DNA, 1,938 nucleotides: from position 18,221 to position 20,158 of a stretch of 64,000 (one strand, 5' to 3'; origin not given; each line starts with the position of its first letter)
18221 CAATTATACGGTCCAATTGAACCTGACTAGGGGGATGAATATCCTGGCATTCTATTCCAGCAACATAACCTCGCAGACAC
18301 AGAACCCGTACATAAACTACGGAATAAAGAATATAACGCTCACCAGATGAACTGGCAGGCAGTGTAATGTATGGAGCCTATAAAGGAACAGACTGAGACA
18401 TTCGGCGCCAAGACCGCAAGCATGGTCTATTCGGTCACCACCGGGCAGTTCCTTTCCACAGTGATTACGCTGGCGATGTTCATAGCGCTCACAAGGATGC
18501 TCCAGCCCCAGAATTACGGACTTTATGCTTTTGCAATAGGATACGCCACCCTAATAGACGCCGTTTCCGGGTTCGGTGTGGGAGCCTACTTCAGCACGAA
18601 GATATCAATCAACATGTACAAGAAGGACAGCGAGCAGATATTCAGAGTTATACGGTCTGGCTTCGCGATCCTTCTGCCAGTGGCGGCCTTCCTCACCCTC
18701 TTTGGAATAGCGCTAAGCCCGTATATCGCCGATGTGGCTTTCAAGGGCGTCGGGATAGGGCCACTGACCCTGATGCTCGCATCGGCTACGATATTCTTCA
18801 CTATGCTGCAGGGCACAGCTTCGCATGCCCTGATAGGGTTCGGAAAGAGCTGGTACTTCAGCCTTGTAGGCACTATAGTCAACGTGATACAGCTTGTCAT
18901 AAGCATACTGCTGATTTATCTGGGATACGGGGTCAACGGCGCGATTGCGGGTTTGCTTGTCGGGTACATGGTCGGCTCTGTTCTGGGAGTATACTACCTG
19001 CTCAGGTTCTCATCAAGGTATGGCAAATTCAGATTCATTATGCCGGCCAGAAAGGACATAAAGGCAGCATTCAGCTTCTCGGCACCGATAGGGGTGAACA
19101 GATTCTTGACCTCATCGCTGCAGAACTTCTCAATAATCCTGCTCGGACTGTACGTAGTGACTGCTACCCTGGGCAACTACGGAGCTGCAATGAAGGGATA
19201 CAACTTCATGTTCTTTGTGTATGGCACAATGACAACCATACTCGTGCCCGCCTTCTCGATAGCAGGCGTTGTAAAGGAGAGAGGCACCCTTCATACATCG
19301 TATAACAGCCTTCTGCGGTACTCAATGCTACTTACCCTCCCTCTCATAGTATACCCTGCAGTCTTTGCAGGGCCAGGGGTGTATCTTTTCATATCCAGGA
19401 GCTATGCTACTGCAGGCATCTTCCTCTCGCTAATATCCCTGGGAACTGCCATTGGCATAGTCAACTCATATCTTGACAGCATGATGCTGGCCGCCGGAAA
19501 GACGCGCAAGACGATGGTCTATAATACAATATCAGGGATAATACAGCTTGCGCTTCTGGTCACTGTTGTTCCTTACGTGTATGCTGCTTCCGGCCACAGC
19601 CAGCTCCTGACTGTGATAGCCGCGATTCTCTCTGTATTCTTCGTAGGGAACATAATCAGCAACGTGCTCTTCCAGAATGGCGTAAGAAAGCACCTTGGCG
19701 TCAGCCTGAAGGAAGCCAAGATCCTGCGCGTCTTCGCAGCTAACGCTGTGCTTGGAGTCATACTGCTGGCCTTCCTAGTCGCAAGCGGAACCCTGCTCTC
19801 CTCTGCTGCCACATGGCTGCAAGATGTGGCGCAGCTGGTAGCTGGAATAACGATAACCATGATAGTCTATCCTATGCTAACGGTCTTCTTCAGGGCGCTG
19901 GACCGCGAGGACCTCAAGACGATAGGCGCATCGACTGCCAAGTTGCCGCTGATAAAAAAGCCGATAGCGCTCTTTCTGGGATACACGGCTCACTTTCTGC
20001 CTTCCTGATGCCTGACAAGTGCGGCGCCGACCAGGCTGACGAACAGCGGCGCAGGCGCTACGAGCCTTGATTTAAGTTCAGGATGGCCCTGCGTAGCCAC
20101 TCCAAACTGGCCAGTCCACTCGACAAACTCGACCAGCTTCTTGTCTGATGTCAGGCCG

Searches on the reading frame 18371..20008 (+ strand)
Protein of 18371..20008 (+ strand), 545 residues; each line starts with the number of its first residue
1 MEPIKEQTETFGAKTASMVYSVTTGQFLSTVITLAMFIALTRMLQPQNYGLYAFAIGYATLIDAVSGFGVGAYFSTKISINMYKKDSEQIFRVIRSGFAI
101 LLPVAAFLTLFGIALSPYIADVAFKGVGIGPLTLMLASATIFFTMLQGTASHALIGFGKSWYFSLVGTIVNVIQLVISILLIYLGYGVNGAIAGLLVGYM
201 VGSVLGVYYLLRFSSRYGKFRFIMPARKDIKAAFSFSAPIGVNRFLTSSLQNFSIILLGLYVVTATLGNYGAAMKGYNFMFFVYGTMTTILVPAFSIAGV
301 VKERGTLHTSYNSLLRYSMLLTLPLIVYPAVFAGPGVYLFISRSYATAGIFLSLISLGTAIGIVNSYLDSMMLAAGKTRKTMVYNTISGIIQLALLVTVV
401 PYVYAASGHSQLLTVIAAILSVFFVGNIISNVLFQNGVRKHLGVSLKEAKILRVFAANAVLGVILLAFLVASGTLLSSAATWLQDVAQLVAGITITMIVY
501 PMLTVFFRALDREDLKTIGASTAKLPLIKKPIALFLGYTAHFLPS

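Call 10: search_protein_families(library=pfam, proteins=[window:18371-20008:+], max_evalue=0.01)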
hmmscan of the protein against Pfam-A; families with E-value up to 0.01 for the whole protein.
window:18371-20008:+ (545 aa): 2 families
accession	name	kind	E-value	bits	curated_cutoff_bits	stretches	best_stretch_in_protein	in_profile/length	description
PF01943.22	Polysacc_synt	-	2.2e-19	70.4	28.2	1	20-296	6-271/274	Polysaccharide biosynthesis protein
PF13440.11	Polysacc_synt_3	-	4.4e-18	66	23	1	40-346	2-289/293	Polysaccharide biosynthesis protein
